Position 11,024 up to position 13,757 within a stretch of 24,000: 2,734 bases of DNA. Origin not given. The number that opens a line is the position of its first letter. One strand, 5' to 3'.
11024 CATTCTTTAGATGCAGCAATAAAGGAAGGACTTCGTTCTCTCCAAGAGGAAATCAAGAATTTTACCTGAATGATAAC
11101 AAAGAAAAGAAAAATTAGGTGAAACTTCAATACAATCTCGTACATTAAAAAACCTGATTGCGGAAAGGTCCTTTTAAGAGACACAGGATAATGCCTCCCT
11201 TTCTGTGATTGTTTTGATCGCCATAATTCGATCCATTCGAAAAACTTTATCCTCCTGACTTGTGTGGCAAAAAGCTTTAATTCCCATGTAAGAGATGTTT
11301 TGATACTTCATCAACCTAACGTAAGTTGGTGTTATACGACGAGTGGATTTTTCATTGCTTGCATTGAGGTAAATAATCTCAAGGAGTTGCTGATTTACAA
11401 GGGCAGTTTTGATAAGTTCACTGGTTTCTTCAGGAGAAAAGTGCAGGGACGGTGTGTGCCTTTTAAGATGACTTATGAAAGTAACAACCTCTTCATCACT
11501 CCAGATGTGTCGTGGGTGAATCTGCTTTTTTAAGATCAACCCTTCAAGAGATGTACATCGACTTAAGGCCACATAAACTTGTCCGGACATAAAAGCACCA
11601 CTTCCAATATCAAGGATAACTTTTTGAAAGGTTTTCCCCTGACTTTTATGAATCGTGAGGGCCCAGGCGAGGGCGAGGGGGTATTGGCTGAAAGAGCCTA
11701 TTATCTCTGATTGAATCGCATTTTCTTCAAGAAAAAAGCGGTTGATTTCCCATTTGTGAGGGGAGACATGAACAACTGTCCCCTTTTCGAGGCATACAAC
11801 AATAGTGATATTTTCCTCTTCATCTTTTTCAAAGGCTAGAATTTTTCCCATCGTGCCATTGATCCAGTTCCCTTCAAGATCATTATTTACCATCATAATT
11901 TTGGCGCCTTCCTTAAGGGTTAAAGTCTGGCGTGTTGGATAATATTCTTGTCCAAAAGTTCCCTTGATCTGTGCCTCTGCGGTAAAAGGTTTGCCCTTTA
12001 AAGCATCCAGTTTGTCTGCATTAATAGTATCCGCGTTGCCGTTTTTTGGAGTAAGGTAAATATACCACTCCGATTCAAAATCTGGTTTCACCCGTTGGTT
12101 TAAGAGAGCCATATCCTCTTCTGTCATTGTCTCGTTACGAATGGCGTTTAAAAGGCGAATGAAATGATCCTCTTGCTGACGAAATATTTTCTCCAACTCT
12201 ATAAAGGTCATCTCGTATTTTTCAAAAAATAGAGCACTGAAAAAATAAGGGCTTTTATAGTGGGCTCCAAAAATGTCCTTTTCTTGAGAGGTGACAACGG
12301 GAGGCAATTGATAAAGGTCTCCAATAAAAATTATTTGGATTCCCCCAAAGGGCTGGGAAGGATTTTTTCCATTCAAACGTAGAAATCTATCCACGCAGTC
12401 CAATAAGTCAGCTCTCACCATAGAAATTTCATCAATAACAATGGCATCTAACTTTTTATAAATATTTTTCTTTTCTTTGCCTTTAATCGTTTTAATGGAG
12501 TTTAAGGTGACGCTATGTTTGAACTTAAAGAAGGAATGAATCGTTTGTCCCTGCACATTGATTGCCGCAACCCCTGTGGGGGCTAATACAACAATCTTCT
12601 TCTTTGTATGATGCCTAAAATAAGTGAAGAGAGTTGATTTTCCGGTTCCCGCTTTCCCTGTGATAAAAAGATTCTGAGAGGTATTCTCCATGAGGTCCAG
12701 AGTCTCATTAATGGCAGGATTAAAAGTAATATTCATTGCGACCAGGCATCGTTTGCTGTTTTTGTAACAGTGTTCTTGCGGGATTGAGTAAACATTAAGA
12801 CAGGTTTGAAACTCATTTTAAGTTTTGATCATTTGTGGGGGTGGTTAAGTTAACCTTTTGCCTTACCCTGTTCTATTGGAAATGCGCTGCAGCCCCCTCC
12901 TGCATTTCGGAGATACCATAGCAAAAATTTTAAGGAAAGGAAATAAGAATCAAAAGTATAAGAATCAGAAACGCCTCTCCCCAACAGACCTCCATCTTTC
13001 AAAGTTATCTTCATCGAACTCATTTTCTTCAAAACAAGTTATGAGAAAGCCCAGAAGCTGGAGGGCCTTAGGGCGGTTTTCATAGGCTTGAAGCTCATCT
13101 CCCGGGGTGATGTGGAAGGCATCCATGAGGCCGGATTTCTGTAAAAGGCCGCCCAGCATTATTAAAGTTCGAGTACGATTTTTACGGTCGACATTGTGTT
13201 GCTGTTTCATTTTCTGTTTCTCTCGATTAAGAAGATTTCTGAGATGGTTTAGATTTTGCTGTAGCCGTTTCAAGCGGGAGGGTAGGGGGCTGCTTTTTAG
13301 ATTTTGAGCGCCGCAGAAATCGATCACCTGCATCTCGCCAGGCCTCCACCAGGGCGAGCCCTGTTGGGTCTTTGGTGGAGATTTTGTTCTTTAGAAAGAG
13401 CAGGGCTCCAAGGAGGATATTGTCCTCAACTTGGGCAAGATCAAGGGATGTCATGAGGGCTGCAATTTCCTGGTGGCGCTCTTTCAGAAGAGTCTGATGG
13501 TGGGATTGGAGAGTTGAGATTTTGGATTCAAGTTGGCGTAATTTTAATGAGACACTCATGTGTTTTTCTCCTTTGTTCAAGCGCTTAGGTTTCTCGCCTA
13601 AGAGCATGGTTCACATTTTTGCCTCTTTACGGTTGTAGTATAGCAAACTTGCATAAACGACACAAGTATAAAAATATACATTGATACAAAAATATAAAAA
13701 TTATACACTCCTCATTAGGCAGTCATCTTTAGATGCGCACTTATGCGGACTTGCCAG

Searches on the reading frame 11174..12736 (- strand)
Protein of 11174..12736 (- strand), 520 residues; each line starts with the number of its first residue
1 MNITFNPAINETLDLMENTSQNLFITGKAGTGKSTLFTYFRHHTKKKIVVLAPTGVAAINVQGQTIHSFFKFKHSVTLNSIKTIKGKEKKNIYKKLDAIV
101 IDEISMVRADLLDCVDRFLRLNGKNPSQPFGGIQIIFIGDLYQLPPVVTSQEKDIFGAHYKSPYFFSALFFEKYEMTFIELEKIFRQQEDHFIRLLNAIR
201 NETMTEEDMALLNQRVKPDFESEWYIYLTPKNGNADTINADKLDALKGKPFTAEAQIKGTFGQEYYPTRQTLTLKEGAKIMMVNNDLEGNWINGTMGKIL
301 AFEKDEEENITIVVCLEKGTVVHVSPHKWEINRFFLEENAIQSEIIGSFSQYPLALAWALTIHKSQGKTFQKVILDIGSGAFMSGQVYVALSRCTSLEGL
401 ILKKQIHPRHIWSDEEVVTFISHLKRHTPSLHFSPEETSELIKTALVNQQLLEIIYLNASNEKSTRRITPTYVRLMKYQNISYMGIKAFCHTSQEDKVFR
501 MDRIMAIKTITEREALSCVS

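Call 4: search_protein_families(library=pfam, proteins=[window:11174-12736:-])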
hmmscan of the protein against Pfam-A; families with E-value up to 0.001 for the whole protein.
window:11174-12736:- (520 aa): 13 families
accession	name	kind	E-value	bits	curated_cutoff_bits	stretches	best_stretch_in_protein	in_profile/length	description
PF05970.20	PIF1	-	1.1e-32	113.8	25.9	1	15-207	17-220/223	PIF1-like helicase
PF13604.12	AAA_30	-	1.6e-13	51.2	27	1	17-207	15-175/191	AAA domain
PF13245.12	AAA_19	-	8.6e-13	49.1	25.1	1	19-147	10-132/134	AAA domain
PF02689.20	Herpes_Helicase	-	2.1e-09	36.4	27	1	342-403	715-777/808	Helicase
PF13479.12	AAA_24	-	7.9e-07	29.5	27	1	21-117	3-86/195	AAA domain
PF13280.12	WYL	-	1.4e-06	28.7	21.8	1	440-508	4-69/70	WYL domain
PF13538.12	UvrD_C_2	-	1.3e-05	25.4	27.4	1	356-393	1-44/52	UvrD-like helicase C-terminal domain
PF01443.25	Viral_helicase1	-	7.5e-05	23.1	21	0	24-108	2-72/228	Viral superfamily 1 RNA helicase core domain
PF00270.35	DEAD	-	0.0002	21.6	26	1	19-112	13-106/167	DEAD/DEAH box helicase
PF18335.7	SH3_13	-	0.00025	21.2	41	1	272-311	24-62/65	ATP-dependent RecD-like DNA helicase SH3 domain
PF13401.12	AAA_22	-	0.00026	21.7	27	0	19-140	4-123/130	AAA domain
PF04851.21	ResIII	-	0.00034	21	22.5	1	8-110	11-113/164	Type III restriction enzyme, res subunit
PF13191.12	AAA_16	-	0.00061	20.8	32.6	0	17-52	21-57/167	AAA ATPase domain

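Call 70: search_protein_families(library=padloc, proteins=[window:11174-12736:-], max_evalue=0.001)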
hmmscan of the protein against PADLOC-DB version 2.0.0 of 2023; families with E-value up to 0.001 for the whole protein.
window:11174-12736:- (520 aa): 14 families
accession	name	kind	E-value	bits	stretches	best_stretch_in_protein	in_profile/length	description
PDLC05065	PDC-S68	-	1.8e-23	80.4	2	24-147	624-745/1221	-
PDLC05064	PDC-S68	-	1.5e-22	77.3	2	11-156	689-834/1273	-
PDLC01734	typeIV_RecD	-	8.9e-19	65.2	2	21-148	355-477/763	RecD_0_IVD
PDLC05066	PDC-S68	-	1.1e-18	64.8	2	24-147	597-721/1202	-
PDLC01148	RecD_like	-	4.3e-16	56.4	1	24-208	332-493/719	RecD/Tra ATPase fused to N-terminal HHH domain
PDLC05035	PDC-S53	-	9.4e-14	48.4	1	11-205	501-663/900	-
PDLC04476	PDC-M16A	-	6.4e-13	46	1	8-201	12-227/691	-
PDLC04475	PDC-M16A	-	7.6e-12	42.5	1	9-312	20-342/721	-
PDLC01457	WYL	-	5.4e-09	34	1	435-513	123-197/229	"CAS-I,CAS-II,CAS-III,CAS-IV,CAS-V,CAS-VI; associated_signaling"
PDLC04472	PDC-M16A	-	2.1e-08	31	1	14-96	233-325/930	-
PDLC03787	RTasWYL-YodC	-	9e-08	29.6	1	414-510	256-350/354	DRT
PDLC04474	PDC-M16A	-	3e-06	23.9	0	347-379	639-671/917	-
PDLC02350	AbiO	-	4.1e-05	20.5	1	20-112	192-274/468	AbiO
PDLC01652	WYL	-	0.00027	19.3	1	435-509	16-79/162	"CAS-I,CAS-II,CAS-III,CAS-IV,CAS-V,CAS-VI; associated_signaling"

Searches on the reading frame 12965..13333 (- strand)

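Call 4: search_protein_families(library=pfam, proteins=[window:12965-13333:-])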
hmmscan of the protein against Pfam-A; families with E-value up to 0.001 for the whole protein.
window:12965-13333:- (122 aa): 1 family
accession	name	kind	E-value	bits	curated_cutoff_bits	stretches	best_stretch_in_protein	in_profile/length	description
PF06412.16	TraD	-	5.8e-07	29.7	22.3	1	48-71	2-24/62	Conjugal transfer protein TraD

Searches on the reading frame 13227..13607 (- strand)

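Call 4: search_protein_families(library=pfam, proteins=[window:13227-13607:-])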
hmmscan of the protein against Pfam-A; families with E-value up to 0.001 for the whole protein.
window:13227-13607:- (126 aa): 1 family
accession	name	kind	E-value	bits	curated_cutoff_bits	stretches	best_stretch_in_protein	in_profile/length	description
PF06412.16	TraD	-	0.00095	19.4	22.3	0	46-99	12-61/62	Conjugal transfer protein TraD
